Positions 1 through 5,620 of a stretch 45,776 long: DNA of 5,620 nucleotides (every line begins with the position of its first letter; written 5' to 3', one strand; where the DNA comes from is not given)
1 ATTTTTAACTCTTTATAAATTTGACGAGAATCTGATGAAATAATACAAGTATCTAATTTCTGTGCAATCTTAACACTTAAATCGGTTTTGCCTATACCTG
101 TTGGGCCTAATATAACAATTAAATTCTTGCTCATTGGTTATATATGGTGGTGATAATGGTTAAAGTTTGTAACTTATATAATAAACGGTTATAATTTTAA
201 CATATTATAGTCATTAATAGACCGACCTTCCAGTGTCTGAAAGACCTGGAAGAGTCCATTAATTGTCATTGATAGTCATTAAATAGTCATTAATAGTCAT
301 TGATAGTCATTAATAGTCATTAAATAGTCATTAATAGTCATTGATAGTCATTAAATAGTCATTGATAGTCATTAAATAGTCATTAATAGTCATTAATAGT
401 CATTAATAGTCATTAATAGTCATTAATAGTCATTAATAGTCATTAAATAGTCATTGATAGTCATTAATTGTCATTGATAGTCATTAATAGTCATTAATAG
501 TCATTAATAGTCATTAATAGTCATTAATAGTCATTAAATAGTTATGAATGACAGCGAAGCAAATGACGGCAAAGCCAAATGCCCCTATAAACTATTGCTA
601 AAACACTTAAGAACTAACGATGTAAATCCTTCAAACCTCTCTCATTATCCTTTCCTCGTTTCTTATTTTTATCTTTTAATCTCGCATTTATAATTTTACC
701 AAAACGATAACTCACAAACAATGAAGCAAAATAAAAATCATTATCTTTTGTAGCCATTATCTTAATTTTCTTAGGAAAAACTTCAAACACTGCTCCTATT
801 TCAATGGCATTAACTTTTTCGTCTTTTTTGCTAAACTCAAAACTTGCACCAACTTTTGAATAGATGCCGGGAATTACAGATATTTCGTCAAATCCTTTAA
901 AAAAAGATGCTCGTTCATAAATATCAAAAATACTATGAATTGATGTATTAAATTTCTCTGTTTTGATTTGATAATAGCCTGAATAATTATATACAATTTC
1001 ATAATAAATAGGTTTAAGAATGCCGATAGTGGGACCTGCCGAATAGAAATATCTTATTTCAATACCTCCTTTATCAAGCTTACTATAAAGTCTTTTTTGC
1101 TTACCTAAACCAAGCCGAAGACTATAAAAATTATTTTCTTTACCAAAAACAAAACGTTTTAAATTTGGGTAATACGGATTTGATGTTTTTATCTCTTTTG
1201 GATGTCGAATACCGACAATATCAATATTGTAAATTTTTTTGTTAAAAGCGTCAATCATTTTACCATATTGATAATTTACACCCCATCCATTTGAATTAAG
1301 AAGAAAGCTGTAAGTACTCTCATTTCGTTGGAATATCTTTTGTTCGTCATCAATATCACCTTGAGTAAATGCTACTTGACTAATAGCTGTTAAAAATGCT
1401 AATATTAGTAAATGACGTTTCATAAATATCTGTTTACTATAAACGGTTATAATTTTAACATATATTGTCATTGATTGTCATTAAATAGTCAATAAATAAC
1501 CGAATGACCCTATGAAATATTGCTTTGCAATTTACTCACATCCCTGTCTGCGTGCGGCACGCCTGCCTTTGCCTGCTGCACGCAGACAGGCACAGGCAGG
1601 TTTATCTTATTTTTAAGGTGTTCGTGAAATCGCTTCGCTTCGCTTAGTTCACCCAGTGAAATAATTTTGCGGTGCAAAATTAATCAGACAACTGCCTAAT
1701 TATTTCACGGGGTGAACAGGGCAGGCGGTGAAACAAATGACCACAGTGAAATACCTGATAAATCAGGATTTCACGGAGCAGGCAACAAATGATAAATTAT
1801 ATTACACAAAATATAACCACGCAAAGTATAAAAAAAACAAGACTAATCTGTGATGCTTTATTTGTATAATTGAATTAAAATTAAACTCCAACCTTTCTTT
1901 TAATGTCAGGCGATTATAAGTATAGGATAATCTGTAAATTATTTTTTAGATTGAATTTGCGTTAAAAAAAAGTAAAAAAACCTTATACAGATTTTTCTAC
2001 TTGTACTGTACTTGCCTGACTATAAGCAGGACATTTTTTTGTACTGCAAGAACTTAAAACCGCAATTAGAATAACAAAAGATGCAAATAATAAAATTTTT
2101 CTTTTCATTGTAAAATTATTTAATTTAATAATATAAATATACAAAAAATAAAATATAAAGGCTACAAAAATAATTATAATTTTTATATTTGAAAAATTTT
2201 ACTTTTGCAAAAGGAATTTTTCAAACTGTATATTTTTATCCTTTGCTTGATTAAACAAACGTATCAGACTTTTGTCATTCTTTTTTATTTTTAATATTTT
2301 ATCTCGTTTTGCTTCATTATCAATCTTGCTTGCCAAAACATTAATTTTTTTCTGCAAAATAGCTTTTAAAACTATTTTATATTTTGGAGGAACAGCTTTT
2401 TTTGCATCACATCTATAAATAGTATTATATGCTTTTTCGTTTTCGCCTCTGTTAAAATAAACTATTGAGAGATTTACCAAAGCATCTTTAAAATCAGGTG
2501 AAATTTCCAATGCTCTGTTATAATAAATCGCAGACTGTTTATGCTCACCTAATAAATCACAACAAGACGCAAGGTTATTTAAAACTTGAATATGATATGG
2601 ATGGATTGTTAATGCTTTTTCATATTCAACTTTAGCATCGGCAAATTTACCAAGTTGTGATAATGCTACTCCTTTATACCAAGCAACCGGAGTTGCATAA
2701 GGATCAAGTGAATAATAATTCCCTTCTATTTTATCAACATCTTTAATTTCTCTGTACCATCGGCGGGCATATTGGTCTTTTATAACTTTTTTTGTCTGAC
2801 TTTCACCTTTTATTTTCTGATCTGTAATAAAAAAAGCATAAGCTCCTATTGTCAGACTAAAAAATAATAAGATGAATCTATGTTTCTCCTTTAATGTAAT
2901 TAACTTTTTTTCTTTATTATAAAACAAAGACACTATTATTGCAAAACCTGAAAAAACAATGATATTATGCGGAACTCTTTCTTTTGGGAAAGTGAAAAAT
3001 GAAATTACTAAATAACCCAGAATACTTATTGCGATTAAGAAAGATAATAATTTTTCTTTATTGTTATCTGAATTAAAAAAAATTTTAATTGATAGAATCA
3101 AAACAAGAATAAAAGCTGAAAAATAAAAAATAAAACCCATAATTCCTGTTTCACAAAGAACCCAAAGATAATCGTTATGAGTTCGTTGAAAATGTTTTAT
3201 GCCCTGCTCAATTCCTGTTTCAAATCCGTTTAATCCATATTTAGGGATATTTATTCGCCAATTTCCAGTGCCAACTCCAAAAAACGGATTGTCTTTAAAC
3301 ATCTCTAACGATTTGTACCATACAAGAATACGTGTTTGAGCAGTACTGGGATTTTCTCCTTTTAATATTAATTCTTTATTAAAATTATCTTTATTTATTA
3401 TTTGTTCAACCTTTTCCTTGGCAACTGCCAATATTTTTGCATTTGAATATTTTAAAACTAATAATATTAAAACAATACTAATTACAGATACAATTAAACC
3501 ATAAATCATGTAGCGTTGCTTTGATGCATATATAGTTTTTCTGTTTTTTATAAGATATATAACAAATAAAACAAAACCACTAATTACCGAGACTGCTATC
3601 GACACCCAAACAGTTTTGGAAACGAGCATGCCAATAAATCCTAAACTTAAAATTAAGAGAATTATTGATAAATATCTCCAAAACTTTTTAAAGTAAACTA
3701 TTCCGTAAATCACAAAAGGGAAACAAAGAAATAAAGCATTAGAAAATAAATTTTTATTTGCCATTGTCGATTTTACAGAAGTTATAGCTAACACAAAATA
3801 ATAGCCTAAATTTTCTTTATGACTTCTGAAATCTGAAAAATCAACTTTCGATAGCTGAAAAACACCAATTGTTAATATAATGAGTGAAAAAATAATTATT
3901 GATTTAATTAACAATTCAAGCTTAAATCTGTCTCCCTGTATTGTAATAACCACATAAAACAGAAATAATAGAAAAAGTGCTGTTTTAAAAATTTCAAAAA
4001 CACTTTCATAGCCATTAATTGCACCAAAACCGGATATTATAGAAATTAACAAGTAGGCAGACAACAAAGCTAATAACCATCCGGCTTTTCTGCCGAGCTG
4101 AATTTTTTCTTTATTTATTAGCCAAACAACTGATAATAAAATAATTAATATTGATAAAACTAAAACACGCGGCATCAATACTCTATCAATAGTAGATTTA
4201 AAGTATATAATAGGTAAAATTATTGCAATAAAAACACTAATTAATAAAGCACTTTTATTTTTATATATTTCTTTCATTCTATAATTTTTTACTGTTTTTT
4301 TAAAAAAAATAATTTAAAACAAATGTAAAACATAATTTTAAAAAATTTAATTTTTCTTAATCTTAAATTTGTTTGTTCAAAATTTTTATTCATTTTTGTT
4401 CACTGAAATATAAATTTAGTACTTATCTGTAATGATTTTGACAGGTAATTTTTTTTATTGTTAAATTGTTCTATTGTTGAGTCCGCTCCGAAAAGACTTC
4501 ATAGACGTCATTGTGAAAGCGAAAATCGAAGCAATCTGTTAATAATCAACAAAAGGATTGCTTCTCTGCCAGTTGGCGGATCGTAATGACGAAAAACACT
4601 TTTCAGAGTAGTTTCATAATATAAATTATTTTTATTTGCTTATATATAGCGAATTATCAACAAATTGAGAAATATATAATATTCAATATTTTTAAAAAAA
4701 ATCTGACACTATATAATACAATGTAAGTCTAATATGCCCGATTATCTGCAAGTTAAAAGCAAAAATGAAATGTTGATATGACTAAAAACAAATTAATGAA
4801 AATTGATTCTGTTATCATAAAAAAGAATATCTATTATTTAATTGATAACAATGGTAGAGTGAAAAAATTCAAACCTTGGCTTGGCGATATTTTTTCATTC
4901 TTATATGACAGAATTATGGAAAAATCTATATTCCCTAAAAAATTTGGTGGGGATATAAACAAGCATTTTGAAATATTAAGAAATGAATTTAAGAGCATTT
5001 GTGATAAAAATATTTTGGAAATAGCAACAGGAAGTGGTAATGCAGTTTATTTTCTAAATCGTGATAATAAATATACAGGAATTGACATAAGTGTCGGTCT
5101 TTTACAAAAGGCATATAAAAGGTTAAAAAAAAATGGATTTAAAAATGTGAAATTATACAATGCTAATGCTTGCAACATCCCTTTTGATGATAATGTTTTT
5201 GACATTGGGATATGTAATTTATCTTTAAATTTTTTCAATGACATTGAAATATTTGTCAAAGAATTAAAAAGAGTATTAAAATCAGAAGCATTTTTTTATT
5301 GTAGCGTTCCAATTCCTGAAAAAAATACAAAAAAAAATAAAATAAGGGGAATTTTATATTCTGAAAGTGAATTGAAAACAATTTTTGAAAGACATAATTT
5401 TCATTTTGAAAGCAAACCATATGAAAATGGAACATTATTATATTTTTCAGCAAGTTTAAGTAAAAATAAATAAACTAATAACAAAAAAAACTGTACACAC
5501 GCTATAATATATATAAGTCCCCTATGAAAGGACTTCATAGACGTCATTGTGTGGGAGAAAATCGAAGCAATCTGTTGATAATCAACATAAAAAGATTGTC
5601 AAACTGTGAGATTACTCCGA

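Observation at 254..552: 27-unit tandem array with a ~10.2-bp period (one helical turn), an expanded copy of a module present elsewhere with 2-3 units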

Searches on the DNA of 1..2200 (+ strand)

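Call 33: search_rna_families(source=window, start=1, end=2200, threshold=evalue, max_evalue=5)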
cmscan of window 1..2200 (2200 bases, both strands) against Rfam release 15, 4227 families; matches with E-value up to 5: 8.
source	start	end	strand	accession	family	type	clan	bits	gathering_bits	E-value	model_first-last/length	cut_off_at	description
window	1635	1728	+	RF04251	MIR5070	Gene; miRNA;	CL00139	21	100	0.88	1-116/116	no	MIR5070 microRNA precursor family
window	981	1060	+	RF00501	Rota_CRE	Cis-reg;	-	20.4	40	0.72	1-68/68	no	Rotavirus cis-acting replication element (CRE)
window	1970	2002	-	RF03912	mir-4659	Gene; miRNA;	-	19.8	92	1.2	21-53/73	no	mir-4659 microRNA precursor family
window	26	128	+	RF00349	snoR11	Gene; snRNA; snoRNA; CD-box;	-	19.7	50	4.6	1-90/90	no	Small nucleolar RNA R11/Z151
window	1322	1354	-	RF01647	ceN61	Gene; snRNA; snoRNA; CD-box;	-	19.4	60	0.58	1-72/72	no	Caenorhabditis snoRNA ceN61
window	1741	1868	-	RF01578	RUF1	Gene; sRNA;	-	18.2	70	1.9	1-264/264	no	Plasmodium RNA of unkown function RUF1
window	1562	1600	+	RF00660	mir-214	Gene; miRNA;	-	16.7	66.7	1.5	24-80/101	no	mir-214 microRNA precursor family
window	1562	1600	-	RF00660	mir-214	Gene; miRNA;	-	16.5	66.7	1.7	24-80/101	no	mir-214 microRNA precursor family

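Call 85: search_dna_similar(query=window:1436-1835:+, collection=plasmids, mode=distant, max_rows=8)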
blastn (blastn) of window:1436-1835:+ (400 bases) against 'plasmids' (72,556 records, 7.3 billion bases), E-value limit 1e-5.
No match.

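Call 86: search_dna_similar(query=window:150-620:+, collection=phages, mode=distant, max_rows=8)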
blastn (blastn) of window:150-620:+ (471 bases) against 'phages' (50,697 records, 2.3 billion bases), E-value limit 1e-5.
No match.

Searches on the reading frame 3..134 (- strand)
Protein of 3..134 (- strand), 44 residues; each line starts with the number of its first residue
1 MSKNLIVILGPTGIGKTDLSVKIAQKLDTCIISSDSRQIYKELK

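Call 13: search_protein_families(library=pfam, proteins=[window:3-134:-])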
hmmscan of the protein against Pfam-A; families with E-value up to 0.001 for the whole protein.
window:3-134:- (44 aa): 2 families
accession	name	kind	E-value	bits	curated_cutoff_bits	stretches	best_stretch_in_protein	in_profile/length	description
PF01745.22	IPT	-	4.4e-07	30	20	1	4-43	2-41/233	Isopentenyl transferase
PF13671.12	AAA_33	-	0.0001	23.1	27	1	5-36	1-32/143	AAA domain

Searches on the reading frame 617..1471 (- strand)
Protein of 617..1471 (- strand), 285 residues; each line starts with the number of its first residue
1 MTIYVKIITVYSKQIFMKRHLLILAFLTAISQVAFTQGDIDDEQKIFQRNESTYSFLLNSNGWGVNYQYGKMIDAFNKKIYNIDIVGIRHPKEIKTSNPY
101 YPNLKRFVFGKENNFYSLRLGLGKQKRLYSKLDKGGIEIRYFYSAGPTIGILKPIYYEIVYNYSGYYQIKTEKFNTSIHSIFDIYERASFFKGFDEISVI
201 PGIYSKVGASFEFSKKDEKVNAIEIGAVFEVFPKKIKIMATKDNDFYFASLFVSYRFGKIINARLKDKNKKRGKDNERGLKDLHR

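Call 13: search_protein_families(library=pfam, proteins=[window:617-1423:-])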
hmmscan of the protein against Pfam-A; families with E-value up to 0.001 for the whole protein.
window:617-1423:- (269 aa): 0 families

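Call 17: find_encoding_contigs(protein=window:617-1423:-, flank=6000, max_places=10)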
Protein window:617-1423:- (269 aa): no gene with exactly this product is on record in the collection.

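Call 18: find_encoding_contigs(protein=window:617-1471:-, flank=6000, max_places=10)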
Protein window:617-1471:- (285 aa): no gene with exactly this product is on record in the collection.

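Call 49: find_homologous_proteins(query=window:617-1423:-, max_evalue=1e-10)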
Query window:617-1423:- (269 aa): 1090 proteins with E <= 1e-10 among 1524 candidates; the best 120 are listed.
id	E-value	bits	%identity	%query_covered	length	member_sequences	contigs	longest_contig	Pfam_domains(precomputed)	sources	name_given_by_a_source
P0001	4.3e-164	562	94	100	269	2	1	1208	-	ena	-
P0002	5.3e-143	493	83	100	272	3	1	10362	-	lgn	-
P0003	4.1e-138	477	78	100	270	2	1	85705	-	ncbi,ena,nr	ncbi:MAG: hypothetical protein KAG95_01105 [Bacteroidales bacterium]|nr:hypothetical protein [Bacter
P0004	1.9e-134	465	76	100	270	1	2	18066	-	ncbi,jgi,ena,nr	ncbi:MAG: hypothetical protein DRJ01_03190 [Bacteroidetes bacterium]|nr:MAG: hypothetical protein DR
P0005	7.5e-133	460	76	100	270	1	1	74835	-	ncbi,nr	ncbi:MAG: hypothetical protein IMY72_02970 [Bacteroidetes bacterium]|nr:hypothetical protein [Bacter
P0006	1.9e-85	305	53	92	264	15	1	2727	-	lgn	-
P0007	3.0e-85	304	54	92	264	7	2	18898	-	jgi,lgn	-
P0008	4.6e-85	303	53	95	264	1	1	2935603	-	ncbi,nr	ncbi:MAG: hypothetical protein JSV24_06935 [Bacteroidales bacterium]|nr:MAG: hypothetical protein JS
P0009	8.6e-84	299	58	93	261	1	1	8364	-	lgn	-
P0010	9.5e-84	299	54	92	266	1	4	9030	-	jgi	jgi:hypothetical protein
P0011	1.8e-83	298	53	95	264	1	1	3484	-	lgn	-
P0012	8.8e-83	296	52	95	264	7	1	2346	-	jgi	jgi:hypothetical protein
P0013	9.4e-83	296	55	97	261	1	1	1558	-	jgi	jgi:hypothetical protein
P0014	1.5e-82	295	54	93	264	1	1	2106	-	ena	-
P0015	1.5e-81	292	51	95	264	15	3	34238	-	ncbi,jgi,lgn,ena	-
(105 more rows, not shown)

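Call 50: find_encoding_contigs(protein=P0002, flank=4000, max_places=2)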
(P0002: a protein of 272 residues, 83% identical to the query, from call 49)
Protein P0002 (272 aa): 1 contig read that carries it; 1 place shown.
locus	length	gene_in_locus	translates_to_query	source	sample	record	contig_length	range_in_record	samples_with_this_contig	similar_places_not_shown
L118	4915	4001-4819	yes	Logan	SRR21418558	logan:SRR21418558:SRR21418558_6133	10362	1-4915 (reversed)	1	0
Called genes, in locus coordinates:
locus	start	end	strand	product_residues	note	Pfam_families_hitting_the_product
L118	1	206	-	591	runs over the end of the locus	PF07244:POTRA (faint)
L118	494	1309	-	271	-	PF14512:TM1586_NiRdase (faint), PF00881:Nitroreductase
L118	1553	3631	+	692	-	PF13414:TPR_11 (faint), PF04932:Wzy_C, PF07719:TPR_2 (faint), PF13424:TPR_12, PF13428:TPR_14 (faint), PF13432:TPR_16 (weak), PF00515:TPR_1 (weak), PF13181:TPR_8 (weak), +2 more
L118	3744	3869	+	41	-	-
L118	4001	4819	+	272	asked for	-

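Call 51: find_encoding_contigs(protein=P0003, flank=4000, max_places=2)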
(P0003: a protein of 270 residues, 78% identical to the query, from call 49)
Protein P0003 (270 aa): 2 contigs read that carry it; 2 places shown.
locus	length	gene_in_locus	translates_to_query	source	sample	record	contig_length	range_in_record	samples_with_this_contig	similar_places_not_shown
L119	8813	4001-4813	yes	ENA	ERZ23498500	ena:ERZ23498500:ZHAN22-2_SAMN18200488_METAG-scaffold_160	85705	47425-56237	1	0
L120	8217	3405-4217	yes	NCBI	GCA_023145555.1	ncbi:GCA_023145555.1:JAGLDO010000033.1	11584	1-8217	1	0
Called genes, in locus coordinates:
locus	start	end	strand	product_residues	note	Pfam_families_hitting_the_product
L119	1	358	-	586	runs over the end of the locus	PF07244:POTRA (faint)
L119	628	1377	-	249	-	PF00881:Nitroreductase, PF14512:TM1586_NiRdase (faint)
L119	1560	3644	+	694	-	PF04932:Wzy_C, PF07719:TPR_2 (faint), PF13414:TPR_11 (faint), PF13424:TPR_12, PF13428:TPR_14 (faint), PF13431:TPR_17 (faint), PF00515:TPR_1, PF13181:TPR_8 (weak), +1 more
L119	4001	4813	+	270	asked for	-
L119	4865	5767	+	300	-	PF01745:IPT, PF01715:IPPT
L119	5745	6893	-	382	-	PF13439:Glyco_transf_4, PF00534:Glycos_transf_1, PF13692:Glyco_trans_1_4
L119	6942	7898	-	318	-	PF00535:Glycos_transf_2, PF10111:Glyco_tranf_2_2, PF13641:Glyco_tranf_2_3 (weak)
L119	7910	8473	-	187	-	PF13858:DUF4199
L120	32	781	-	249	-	PF00881:Nitroreductase, PF14512:TM1586_NiRdase (faint)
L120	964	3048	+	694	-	PF04932:Wzy_C, PF07719:TPR_2 (faint), PF13414:TPR_11 (faint), PF13424:TPR_12, PF13428:TPR_14 (faint), PF13431:TPR_17 (faint), PF00515:TPR_1, PF13181:TPR_8 (weak), +1 more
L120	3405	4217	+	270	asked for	-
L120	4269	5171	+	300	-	PF01745:IPT, PF01715:IPPT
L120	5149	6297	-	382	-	PF13439:Glyco_transf_4, PF00534:Glycos_transf_1, PF13692:Glyco_trans_1_4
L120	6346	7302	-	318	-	PF00535:Glycos_transf_2, PF10111:Glyco_tranf_2_2, PF13641:Glyco_tranf_2_3 (weak)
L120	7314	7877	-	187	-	PF13858:DUF4199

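Call 52: find_encoding_contigs(protein=P0004, flank=4000, max_places=2)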
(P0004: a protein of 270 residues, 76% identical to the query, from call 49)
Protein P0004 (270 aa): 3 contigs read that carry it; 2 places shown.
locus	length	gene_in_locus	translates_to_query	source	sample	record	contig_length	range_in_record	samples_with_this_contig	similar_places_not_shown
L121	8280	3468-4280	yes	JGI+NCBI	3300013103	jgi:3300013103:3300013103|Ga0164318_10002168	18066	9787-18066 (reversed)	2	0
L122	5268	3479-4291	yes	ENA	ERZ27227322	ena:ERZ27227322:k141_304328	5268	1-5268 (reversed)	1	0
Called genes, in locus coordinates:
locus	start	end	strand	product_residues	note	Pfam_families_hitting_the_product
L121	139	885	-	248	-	PF00881:Nitroreductase, PF14512:TM1586_NiRdase (faint)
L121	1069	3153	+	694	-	PF04932:Wzy_C, PF07719:TPR_2 (faint), PF13424:TPR_12, PF13431:TPR_17 (faint), PF14559:TPR_19 (faint), PF00515:TPR_1 (weak), PF13181:TPR_8 (weak)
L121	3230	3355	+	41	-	-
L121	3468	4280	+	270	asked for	-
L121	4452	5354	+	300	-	PF01745:IPT, PF01715:IPPT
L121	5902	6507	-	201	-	PF03956:Lys_export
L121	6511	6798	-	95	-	PF03956:Lys_export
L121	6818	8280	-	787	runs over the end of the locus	PF02901:PFL-like, PF01228:Gly_radical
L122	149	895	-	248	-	PF00881:Nitroreductase, PF14512:TM1586_NiRdase (faint)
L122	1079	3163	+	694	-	PF04932:Wzy_C, PF07719:TPR_2 (faint), PF13424:TPR_12, PF13431:TPR_17 (faint), PF14559:TPR_19 (faint), PF00515:TPR_1 (weak), PF13181:TPR_8 (weak)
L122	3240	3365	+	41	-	-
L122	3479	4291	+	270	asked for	-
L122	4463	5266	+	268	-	?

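Call 53: find_encoding_contigs(protein=P0005, flank=4000, max_places=2)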
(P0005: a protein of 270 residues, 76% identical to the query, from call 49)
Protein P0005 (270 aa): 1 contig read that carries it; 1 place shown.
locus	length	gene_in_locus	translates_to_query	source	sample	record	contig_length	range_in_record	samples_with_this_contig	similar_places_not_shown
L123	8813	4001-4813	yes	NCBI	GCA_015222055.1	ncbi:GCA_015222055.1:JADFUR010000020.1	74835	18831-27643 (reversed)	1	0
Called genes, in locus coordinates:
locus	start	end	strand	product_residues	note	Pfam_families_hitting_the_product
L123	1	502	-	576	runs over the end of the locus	PF07244:POTRA (faint), PF01103:Omp85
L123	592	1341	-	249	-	PF00881:Nitroreductase, PF14512:TM1586_NiRdase (faint)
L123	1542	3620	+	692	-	PF04932:Wzy_C, PF07719:TPR_2 (faint), PF13181:TPR_8 (faint), PF13414:TPR_11 (faint), PF13424:TPR_12, PF13428:TPR_14 (faint), PF13431:TPR_17 (faint), PF00515:TPR_1 (weak), +1 more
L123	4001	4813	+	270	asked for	-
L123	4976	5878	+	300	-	PF01745:IPT, PF01715:IPPT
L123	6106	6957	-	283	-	-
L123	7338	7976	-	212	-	PF00899:ThiF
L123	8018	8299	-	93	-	PF02597:ThiS (weak)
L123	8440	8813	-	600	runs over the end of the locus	PF02730:AFOR_N, PF01314:AFOR_C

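Call 80: find_encoding_contigs(protein=P0001, flank=2000, max_places=3)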
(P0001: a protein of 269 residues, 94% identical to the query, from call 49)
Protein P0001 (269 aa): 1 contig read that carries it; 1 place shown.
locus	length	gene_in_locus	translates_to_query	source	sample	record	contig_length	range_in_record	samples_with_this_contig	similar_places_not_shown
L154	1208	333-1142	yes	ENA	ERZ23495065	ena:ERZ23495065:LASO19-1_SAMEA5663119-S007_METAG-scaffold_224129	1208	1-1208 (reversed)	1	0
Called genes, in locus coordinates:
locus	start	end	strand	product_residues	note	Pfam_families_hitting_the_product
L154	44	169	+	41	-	-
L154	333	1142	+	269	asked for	-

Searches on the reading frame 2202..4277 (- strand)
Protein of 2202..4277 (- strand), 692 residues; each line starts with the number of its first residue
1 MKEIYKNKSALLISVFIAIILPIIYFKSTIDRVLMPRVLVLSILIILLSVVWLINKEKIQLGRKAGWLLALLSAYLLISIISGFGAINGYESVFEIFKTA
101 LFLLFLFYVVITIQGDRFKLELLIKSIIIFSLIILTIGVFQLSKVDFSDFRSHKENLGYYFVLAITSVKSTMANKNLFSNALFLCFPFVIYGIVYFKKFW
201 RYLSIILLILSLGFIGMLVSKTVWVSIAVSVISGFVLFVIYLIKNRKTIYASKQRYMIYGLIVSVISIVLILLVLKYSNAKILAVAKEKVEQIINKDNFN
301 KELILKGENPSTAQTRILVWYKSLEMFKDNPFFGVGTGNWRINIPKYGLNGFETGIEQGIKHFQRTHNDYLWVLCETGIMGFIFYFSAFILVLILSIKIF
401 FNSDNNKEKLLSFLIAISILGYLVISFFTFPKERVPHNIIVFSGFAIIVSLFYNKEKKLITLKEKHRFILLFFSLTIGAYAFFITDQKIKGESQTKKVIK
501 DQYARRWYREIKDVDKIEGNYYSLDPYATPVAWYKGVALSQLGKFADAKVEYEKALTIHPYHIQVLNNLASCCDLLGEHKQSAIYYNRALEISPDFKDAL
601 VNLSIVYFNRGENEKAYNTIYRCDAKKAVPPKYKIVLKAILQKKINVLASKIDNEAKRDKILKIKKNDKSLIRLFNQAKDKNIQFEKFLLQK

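Call 13: search_protein_families(library=pfam, proteins=[window:2202-4277:-])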
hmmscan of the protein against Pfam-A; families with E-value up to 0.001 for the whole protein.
window:2202-4277:- (692 aa): 10 families
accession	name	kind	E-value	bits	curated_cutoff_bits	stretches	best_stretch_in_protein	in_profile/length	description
PF04932.20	Wzy_C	-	4.3e-21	75.7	31.7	1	207-386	2-149/149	O-Antigen ligase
PF07719.23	TPR_2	-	4.9e-12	45.4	27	0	565-595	3-33/34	Tetratricopeptide repeat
PF00515.34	TPR_1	-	5.9e-12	45.3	27.8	1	564-596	2-34/34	Tetratricopeptide repeat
PF13181.12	TPR_8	-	4.2e-10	39.4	25.7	1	564-595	2-33/34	Tetratricopeptide repeat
PF13431.12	TPR_17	-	5.1e-09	36.1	24.4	0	585-616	1-32/34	Tetratricopeptide repeat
PF13424.12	TPR_12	-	1.6e-08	35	30.1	1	534-593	8-75/77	Tetratricopeptide repeat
PF14559.12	TPR_19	-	4.3e-08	33.8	25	0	541-581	3-43/68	Tetratricopeptide repeat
PF13414.12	TPR_11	-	2.3e-05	24.4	26.8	0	581-610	12-41/42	TPR repeat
PF13428.12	TPR_14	-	6.1e-05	23.8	23.5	0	536-571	8-43/44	Tetratricopeptide repeat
PF13432.12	TPR_16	-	0.00055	20.8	32.7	0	536-595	4-63/65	Tetratricopeptide repeat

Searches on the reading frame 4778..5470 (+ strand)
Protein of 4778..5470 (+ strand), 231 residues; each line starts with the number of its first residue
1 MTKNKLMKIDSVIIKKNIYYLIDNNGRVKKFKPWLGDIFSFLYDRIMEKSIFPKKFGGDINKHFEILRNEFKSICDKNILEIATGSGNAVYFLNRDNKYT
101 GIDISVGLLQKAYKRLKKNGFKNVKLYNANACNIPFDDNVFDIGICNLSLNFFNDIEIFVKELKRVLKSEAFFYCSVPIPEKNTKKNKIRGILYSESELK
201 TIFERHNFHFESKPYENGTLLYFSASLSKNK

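Call 13: search_protein_families(library=pfam, proteins=[window:4778-5470:+])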
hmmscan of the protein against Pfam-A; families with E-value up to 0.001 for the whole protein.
window:4778-5470:+ (231 aa): 8 families
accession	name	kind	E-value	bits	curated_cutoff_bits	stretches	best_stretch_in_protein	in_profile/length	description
PF13847.12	Methyltransf_31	-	6.2e-18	65.3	27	1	77-204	5-142/145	Methyltransferase domain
PF08241.18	Methyltransf_11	-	6.9e-18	65.5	21.2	1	80-175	1-95/95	Methyltransferase domain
PF13649.12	Methyltransf_25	-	2.4e-16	60.6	27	1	79-169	1-95/97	Methyltransferase domain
PF01209.24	Ubie_methyltran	-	1.9e-12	47.5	20.1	1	76-175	48-151/233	ubiE/COQ5 methyltransferase family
PF08242.18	Methyltransf_12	-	3e-11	44.3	30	1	80-172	1-97/98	Methyltransferase domain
PF13489.12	Methyltransf_23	-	6.5e-06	26.4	27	1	76-209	23-160/164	Methyltransferase domain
PF05148.21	Methyltransf_8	-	0.00011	22.5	27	1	130-174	112-155/219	Hypothetical methyltransferase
PF02390.23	Methyltransf_4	-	0.00013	21.9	24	1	79-152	5-80/173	Putative methyltransferase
